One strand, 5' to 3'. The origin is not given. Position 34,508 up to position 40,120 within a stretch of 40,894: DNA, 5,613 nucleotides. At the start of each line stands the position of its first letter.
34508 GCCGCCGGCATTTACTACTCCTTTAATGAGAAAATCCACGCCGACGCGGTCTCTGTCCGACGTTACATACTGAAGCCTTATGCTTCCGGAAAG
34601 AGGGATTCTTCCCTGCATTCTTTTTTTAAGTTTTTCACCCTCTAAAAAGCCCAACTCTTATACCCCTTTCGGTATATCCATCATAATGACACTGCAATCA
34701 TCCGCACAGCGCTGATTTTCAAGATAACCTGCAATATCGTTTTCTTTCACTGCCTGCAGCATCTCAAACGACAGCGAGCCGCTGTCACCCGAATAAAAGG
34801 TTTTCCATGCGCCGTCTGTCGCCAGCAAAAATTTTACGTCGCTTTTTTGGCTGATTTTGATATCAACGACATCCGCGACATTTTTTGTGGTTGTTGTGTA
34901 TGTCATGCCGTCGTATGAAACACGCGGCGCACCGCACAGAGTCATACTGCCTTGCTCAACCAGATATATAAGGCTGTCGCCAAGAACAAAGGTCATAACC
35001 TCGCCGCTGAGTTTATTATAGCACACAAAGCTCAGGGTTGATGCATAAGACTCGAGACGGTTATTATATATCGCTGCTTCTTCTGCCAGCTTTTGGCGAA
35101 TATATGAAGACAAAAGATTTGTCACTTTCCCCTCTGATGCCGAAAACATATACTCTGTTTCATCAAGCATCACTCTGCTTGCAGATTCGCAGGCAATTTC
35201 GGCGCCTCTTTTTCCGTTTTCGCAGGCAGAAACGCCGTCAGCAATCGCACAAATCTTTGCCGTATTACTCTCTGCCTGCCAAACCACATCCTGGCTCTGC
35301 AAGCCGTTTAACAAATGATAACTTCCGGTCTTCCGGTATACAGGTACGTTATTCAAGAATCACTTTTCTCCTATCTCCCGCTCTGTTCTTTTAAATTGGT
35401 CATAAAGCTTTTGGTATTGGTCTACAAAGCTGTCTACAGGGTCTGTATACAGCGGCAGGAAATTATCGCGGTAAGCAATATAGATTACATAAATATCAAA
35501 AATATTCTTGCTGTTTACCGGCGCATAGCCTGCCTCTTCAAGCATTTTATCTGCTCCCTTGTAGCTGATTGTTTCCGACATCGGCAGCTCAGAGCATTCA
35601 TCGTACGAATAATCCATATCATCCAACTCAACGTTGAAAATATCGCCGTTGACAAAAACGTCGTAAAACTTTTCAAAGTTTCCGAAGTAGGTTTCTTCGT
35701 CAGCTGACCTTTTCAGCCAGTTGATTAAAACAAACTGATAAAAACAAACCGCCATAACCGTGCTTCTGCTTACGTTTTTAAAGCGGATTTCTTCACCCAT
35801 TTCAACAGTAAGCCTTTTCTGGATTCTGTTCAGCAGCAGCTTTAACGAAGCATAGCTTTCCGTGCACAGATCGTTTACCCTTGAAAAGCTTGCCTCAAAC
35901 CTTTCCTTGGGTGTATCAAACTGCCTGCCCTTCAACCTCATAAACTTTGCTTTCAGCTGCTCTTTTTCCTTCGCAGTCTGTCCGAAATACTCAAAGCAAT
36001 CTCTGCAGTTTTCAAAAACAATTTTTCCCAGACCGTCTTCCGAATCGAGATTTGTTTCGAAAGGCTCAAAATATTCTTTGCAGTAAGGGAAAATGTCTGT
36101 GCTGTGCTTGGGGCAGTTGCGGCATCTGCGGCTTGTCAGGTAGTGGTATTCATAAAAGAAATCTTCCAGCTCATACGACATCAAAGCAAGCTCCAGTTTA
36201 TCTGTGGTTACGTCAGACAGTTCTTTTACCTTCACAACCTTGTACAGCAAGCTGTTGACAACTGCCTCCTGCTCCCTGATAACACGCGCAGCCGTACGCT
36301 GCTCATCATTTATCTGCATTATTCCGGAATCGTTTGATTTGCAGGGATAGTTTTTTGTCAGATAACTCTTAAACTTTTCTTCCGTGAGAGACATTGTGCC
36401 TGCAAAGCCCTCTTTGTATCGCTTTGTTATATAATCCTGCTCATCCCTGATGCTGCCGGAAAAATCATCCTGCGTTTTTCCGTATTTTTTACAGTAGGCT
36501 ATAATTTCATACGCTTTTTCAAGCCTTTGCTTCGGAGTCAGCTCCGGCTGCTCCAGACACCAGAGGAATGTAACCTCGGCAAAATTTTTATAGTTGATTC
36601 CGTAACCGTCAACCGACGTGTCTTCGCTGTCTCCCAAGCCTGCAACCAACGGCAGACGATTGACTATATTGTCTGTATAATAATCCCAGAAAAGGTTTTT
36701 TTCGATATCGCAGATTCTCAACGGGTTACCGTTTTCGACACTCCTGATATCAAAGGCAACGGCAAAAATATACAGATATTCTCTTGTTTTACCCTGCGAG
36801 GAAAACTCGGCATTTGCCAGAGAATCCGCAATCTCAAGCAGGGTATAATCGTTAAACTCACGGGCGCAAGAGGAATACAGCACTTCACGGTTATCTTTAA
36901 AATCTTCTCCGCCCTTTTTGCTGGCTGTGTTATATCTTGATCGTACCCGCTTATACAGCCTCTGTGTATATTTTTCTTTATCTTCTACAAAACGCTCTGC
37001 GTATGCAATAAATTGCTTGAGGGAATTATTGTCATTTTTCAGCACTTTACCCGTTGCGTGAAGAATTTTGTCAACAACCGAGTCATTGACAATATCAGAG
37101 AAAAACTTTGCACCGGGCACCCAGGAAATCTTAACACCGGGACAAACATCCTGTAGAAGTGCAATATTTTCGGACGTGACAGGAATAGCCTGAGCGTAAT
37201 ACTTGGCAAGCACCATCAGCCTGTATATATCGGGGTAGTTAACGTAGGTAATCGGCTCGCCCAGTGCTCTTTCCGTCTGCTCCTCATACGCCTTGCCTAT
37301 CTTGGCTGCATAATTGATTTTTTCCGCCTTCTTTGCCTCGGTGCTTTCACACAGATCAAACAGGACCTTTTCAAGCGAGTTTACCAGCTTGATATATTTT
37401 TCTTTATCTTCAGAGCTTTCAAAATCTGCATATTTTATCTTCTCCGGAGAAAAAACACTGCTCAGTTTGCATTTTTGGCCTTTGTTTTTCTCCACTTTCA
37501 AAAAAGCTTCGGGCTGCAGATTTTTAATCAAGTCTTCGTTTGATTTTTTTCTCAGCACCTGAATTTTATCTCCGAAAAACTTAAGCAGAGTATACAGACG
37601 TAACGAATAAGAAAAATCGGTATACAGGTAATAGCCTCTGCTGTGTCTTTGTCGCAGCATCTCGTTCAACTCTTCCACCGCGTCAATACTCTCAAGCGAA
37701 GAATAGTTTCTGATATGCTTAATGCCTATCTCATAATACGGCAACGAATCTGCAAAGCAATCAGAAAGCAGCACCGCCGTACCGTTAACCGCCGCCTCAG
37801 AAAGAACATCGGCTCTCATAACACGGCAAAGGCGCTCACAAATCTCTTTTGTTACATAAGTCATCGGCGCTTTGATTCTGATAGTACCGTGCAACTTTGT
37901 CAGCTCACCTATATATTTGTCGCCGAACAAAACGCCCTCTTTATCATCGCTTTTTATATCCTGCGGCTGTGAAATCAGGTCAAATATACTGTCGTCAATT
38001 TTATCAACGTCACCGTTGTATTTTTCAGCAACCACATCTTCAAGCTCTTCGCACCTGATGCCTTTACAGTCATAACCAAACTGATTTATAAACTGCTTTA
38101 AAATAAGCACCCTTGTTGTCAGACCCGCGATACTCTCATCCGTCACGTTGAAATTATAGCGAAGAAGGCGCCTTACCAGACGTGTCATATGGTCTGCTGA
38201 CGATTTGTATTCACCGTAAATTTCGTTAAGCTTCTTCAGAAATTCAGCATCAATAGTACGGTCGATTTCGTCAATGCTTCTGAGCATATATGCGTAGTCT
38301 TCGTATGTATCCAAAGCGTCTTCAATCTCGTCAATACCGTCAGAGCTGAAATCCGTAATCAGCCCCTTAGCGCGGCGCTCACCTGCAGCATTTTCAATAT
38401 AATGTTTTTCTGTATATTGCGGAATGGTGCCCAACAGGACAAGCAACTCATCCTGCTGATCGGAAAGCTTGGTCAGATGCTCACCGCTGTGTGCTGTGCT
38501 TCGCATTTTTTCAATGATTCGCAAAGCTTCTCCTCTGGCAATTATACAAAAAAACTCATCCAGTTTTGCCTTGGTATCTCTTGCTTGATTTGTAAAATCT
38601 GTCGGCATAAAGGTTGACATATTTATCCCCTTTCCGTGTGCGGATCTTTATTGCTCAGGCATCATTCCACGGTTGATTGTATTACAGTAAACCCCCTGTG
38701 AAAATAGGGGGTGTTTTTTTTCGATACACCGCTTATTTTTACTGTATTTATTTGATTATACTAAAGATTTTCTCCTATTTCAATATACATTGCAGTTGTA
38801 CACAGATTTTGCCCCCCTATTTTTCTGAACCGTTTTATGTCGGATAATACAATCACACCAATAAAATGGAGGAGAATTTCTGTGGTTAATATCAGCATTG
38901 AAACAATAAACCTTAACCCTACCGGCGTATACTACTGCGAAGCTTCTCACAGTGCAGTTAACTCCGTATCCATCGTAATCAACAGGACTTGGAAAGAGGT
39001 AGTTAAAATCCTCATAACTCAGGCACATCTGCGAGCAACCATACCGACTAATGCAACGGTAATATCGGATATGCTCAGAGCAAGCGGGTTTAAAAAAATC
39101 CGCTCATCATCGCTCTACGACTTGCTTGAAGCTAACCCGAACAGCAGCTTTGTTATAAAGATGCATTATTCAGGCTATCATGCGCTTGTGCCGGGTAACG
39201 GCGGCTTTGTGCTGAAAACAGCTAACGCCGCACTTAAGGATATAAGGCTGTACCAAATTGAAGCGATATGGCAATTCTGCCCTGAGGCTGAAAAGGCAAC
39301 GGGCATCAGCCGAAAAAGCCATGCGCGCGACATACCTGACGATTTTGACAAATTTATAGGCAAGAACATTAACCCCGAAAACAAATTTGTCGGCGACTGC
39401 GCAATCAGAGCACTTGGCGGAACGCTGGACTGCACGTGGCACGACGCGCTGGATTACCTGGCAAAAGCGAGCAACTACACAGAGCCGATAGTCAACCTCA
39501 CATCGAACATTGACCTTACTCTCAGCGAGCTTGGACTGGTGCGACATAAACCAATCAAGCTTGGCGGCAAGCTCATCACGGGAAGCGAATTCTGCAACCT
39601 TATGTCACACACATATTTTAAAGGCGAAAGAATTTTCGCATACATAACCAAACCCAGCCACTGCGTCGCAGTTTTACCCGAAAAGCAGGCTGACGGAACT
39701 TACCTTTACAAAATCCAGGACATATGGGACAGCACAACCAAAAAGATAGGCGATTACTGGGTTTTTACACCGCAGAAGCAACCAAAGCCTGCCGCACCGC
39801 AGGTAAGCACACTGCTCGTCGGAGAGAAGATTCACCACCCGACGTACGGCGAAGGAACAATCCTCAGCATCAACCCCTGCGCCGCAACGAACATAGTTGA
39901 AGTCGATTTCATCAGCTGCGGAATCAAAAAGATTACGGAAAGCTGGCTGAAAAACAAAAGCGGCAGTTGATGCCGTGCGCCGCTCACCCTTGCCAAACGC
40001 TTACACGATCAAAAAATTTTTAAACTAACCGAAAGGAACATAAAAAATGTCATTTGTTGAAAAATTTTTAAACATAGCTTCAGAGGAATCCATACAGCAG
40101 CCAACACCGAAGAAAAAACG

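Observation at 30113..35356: Giant kinase fused to a restriction-endonuclease-fold domain, translationally coupled to a PP2C phosphatase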

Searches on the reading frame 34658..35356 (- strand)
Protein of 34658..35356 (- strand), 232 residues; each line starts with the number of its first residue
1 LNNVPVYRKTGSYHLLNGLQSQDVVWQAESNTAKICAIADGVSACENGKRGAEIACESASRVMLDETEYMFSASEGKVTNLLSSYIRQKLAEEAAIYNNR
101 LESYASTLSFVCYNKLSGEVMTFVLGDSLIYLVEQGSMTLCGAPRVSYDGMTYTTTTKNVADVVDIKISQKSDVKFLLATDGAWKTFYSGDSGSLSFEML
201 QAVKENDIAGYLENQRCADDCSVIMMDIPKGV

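Call 5: search_protein_families(library=pfam, proteins=[window:34658-35356:-], max_evalue=0.01)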
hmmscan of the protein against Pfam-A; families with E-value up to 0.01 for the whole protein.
window:34658-35356:- (232 aa): 1 family
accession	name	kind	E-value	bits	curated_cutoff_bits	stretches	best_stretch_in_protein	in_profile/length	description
PF13672.11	PP2C_2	-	3.9e-24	85.8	24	1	10-201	1-193/209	Protein phosphatase 2C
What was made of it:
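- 34658..35356 (-): PP2C (PPM) Ser/Thr phosphatase, 232 aa, TTG start. PF13672 E=4e-24 (call 5).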

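Call 6: search_protein_families(library=padloc, proteins=[window:34658-35356:-], max_evalue=0.01)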
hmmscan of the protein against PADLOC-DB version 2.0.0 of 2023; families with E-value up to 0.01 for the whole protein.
window:34658-35356:- (232 aa): 2 families
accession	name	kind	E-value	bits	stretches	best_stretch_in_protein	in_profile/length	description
PDLC04518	PDC-M21C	-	0.0024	15.1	0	22-135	19-120/243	-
PDLC02222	PP2C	-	0.0029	15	0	30-138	26-128/242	-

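Call 24: search_protein_families(library=ncbifam, proteins=[window:34658-35356:-], max_evalue=0.01)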
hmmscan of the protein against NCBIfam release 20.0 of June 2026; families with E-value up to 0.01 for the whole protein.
window:34658-35356:- (232 aa): 2 families
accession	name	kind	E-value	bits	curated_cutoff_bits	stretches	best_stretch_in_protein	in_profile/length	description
NF033484.1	Stp1_PP2C_phos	equivalog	4.7e-07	29.5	230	1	22-139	12-123/232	Stp1/IreP family PP2C-type Ser/Thr phosphatase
NF009981.0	PRK13447.1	equivalog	0.0054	16.4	160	1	11-59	39-86/151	F0F1 ATP synthase subunit epsilon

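Call 95: search_solved_structures(query=window:34661-35356:-, max_evalue=0.01, show_alignments=1)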
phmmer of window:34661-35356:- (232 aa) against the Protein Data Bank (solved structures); distinct sequences matched with E-value up to 0.01: 0.
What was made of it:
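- Tried and rejected: PP2C against PDB by phmmer gave no hit (call 95).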

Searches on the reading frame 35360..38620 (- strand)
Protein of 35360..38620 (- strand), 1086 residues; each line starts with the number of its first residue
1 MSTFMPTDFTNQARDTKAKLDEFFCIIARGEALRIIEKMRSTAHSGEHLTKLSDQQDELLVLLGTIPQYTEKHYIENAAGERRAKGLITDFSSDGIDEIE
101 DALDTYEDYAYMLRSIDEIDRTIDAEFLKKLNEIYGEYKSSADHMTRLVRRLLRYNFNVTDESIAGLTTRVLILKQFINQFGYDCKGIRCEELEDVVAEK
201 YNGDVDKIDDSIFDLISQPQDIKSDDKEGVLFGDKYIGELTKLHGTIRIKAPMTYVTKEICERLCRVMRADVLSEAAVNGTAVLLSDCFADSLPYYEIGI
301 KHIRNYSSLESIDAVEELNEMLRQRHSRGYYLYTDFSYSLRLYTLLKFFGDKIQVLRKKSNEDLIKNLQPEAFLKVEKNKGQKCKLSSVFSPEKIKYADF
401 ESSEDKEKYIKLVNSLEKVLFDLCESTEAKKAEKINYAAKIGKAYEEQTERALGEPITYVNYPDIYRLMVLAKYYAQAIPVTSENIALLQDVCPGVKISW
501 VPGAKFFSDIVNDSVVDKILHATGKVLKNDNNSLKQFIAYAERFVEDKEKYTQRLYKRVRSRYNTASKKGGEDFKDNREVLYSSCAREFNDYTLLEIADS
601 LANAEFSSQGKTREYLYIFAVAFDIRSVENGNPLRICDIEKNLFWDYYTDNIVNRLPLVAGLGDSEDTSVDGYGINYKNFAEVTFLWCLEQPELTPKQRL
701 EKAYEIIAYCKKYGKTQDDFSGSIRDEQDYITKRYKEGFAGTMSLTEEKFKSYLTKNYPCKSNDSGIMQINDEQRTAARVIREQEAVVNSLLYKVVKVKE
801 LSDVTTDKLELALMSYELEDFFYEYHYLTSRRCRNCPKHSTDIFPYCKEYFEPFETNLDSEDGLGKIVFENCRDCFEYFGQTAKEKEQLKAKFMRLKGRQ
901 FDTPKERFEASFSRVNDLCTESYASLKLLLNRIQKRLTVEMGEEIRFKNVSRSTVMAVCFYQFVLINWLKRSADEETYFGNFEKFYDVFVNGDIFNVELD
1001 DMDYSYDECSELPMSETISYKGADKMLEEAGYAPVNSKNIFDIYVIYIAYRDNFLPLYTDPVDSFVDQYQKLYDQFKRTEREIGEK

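Call 5: search_protein_families(library=pfam, proteins=[window:35360-38620:-], max_evalue=0.01)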
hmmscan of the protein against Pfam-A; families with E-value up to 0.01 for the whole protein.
window:35360-38620:- (1086 aa): 1 family
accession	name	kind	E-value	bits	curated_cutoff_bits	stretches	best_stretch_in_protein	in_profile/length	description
PF00328.27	His_Phos_2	-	0.0084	16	23.6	0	512-612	135-237/354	Histidine phosphatase superfamily (branch 2)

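Call 6: search_protein_families(library=padloc, proteins=[window:35360-38620:-], max_evalue=0.01)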
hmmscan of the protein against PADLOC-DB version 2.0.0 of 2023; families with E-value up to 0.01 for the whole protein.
window:35360-38620:- (1086 aa): 0 families

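Call 24: search_protein_families(library=ncbifam, proteins=[window:35360-38620:-], max_evalue=0.01)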
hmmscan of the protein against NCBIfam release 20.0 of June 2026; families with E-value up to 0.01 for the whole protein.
window:35360-38620:- (1086 aa): 1 family
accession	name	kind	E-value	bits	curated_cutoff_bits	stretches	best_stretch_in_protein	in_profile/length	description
NF041274.1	isoleu_diox_hilA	equivalog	0.0094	15.3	500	0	350-445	37-129/285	L-isoleucine 3(1)-dioxygenase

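Call 46: find_homologous_proteins(query=window:35360-38620:-, max_evalue=0.001)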
Query window:35360-38620:- (1086 aa): 5 proteins with E <= 0.001 among 8000 candidates.
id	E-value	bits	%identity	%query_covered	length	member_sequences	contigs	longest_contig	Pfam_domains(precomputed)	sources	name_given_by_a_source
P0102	0.0e+0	2450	100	100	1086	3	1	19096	-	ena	-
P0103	0.0e+0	1314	56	100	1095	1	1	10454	-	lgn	-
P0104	0.0e+0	1219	54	100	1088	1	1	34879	-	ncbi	-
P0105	6.8e-282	956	46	99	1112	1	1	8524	-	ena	-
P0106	4.1e-173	596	36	98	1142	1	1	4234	-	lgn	-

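Call 48: find_homologous_proteins(query=A5, max_evalue=0.001)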
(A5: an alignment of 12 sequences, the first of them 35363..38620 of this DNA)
Query A5 (12 sequences) (1086 aa, profile of the alignment): 5 proteins with E <= 0.001 among 8000 candidates.
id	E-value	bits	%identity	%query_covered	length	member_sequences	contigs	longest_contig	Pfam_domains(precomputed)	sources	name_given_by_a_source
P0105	0.0e+0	1650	46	99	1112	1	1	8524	-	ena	-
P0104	0.0e+0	1617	54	100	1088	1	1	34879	-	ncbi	-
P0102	0.0e+0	1591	100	100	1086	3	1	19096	-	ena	-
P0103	0.0e+0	1589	56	100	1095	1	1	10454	-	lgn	-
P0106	0.0e+0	1364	36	98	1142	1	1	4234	-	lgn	-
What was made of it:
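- Tried and rejected: Two word-index searches for X returned only 5 proteins (calls 46, 48).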

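Call 63: search_protein_representatives(alignment_id=A6)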
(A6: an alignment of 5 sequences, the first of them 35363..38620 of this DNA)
Query: 5 sequences, 1084 profile positions. Proteins with E-value up to 0.001 (for the whole library): 440; up to 1e-10: 410; up to 1e-30: 88. The best 150 are listed.
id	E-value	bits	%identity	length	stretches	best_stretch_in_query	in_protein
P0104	0.0e+00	1872.9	-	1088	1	1-1084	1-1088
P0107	0.0e+00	1060.5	-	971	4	550-1082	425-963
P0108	7.4e-286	967.8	-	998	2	454-1079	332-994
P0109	6.6e-267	905.0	-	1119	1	5-1082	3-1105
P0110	1.3e-254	864.3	-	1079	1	1-1084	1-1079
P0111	5.0e-251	852.5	-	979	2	447-1080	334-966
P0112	1.2e-244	831.3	-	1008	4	556-1083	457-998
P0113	1.8e-239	814.2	-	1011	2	451-1084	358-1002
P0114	6.9e-230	782.5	-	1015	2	454-1083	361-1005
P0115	2.2e-208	711.3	-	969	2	436-1074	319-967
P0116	2.4e-186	638.3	-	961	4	556-1076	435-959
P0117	3.0e-185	634.7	-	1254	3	9-356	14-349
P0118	6.4e-181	620.3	-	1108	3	9-367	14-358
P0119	1.8e-176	605.6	-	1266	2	365-1074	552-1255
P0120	7.9e-170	583.6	-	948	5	557-989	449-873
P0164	4.4e-39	150.7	-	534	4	581-789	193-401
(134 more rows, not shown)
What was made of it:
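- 35360..38620 (-): Gene X, 1086 aa. It is the orphan first gene of the cassette. Conserved core is aa ~590-790 plus a C-terminal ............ motif. An HMM search of 1.84e9 representatives gives 440 clusters at E<=1e-3 (call 63).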

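Call 83: search_solved_structures(query=A9, max_evalue=10, show_alignments=2)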
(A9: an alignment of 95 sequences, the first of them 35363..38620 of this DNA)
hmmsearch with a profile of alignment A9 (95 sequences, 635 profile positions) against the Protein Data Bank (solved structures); distinct sequences matched with E-value up to 10: 22.
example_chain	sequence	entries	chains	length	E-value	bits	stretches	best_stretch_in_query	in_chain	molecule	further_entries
5gcn_A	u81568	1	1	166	0.09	14.6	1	196-274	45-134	HISTONE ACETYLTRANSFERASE GCN5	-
1qst_A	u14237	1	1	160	0.1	14.5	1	196-274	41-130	TGCN5 HISTONE ACETYL TRANSFERASE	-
1m1d_A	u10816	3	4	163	0.1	14.4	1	196-274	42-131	TGCN5 HISTONE ACETYL TRANSFERASE | HAT A1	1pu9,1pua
1q2c_A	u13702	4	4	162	0.1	14.4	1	196-274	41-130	histone acetyltransferase GCN5 | TGCN5 HISTONE ACETYL TRANSFERASE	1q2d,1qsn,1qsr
6dmp_A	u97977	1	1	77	0.19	13.6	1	82-132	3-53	Designed orthogonal protein DHD13_XAAA_A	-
3bpj_A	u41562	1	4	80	0.25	13.2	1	5-73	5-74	Eukaryotic translation initiation factor 3 subunit J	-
1ygh_A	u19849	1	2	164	0.36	12.6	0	236-273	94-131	PROTEIN (TRANSCRIPTIONAL ACTIVATOR GCN5)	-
6nz1_A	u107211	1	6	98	0.43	12.4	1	35-120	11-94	Design construct XXA_GVDQ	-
8qma_J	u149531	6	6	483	0.88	11.4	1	78-123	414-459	PAP7 | PAP7, pTAC14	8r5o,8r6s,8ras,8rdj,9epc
1ya9_A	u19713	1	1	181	1.5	10.6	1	15-122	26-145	Apolipoprotein E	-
9had_C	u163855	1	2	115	1.7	10.4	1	447-522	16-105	DerF21_binder10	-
5h78_A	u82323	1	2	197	2.1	10.1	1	18-117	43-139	cAMP-dependent protein kinase type II-alpha regulatory subunit,DHR14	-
9ilk_A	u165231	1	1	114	2.1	10.1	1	410-520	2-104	Transcriptional regulator SarA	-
7xgf_A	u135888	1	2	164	2.4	9.9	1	11-110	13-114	BCL-xL and MCL-1 dual inhibitor 2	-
7xge_A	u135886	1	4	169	2.6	9.8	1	11-110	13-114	BCL-xL and MCL-1 dual binder 2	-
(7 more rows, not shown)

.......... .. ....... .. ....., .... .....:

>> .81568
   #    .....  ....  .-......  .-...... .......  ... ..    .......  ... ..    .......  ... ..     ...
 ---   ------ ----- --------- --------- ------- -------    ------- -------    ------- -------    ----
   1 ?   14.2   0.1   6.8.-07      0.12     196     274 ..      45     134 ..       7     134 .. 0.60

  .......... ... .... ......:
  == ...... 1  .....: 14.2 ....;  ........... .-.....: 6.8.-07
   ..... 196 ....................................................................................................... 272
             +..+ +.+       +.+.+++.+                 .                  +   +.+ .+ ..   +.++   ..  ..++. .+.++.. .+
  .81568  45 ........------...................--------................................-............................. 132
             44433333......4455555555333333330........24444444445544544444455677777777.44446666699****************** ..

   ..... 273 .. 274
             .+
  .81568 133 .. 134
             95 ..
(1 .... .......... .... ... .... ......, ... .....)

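Call 85: search_protein_families(library=pfam, alignment_id=A11, max_evalue=0.01)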
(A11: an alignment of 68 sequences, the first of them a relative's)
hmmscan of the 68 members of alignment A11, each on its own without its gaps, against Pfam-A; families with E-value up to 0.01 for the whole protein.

A. member 1, P0141 (616 aa): 0 families

B. families by the number of members that match (of 68 scanned): 6 families
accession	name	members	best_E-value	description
PF00618.25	RasGEF_N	1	0.0009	RasGEF N-terminal motif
PF20989.3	Sarcoglycan_2_C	1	0.0018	Sarcoglycan alpha/epsilon second domain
PF08664.15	YcbB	1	0.0043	YcbB domain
PF09746.14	Membralin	1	0.0056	Tumour-associated protein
PF08614.16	ATG16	1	0.0075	Autophagy protein 16 (ATG16)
PF14712.11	Snapin_Pallidin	1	0.0083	Snapin/Pallidin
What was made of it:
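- On TerY-P triad: X has no vWA match (calls 5, 85).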

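Call 86: find_encoding_contigs(protein=P0164, flank=8000, max_places=3)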
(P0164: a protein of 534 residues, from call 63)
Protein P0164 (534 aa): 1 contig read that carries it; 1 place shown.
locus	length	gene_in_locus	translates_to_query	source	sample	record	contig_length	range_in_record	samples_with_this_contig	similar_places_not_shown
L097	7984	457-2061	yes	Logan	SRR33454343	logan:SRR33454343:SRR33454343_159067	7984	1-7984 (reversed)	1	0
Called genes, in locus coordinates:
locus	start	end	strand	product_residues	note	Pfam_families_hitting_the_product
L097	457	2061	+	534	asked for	-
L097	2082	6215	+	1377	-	PF00069:Pkinase (faint)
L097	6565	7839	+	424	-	PF10137:CAP12-PCTIR_TIR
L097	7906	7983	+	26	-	?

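Call 88: search_protein_families(library=pfam, proteins=[L097:2082-6212:+, L097:6565-7836:+], max_evalue=0.01)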
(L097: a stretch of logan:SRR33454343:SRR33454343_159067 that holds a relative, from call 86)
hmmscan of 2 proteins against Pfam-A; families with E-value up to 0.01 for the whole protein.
L097:2082-6212:+ (1377 aa): 2 families
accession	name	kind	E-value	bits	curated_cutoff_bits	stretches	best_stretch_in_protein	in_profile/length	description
PF00069.31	Pkinase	-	3.1e-05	24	31.7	1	173-317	106-247/263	Protein kinase domain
PF09002.17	Card1_endonuc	-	0.0014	18.6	26.4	1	1244-1329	9-99/136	Card1-like, endonuclease domain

L097:6565-7836:+ (424 aa): 1 family
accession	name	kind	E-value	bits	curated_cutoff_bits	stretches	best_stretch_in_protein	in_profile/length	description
PF10137.14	CAP12-PCTIR_TIR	-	1.1e-20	74.3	24.7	1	7-145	2-117/119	CAP12/Pycsar effector protein, TIR domain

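Call 106: search_protein_families(library=phrogs, proteins=[window:35363-38620:-], max_evalue=0.001)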
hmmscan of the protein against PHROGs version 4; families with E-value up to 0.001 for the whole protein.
window:35363-38620:- (1086 aa): 0 families
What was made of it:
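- Tried and rejected: X gave nothing in Pfam, PADLOC, NCBIfam or PHROGs (calls 5, 6, 24, 85, 106).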

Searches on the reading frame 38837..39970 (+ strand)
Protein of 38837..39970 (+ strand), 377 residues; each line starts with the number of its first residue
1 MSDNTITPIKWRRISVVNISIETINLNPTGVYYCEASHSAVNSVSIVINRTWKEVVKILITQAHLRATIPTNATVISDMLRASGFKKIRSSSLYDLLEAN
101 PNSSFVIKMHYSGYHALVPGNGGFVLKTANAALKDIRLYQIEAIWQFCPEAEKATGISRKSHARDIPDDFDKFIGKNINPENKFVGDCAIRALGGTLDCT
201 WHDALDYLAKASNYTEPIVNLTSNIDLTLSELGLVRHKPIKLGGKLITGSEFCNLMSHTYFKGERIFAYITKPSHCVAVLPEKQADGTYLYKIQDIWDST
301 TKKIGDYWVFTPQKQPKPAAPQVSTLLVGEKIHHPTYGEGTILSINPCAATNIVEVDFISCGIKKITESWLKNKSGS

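Call 7: search_protein_families(library=pfam, proteins=[window:38837-39970:+], max_evalue=0.01)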
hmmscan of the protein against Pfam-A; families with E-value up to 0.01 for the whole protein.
window:38837-39970:+ (377 aa): 1 family
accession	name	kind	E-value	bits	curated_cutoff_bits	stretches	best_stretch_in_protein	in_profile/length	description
PF21196.3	PcrA_UvrD_tudor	-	1e-05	25.7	23.9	1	328-366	1-39/48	PcrA/UvrD tudor domain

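Call 24: search_protein_families(library=ncbifam, proteins=[window:38837-39970:+], max_evalue=0.01)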
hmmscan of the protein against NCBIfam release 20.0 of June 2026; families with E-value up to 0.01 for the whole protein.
window:38837-39970:+ (377 aa): 2 families
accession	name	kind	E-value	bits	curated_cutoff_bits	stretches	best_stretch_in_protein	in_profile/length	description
NF008743.0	PRK11773.1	equivalog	0.00094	17.6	965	1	317-368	661-712/720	DNA helicase II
TIGR01073.1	pcrA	equivalog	0.0011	17.5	911.2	1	321-369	672-720/725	DNA helicase PcrA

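Call 106: search_protein_families(library=phrogs, proteins=[window:38837-39970:+], max_evalue=0.001)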
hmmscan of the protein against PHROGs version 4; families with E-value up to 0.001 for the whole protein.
window:38837-39970:+ (377 aa): 1 family
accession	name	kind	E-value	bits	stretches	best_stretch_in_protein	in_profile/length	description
phrog_3754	-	unknown function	2.2e-05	25.8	0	177-243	12-83/145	-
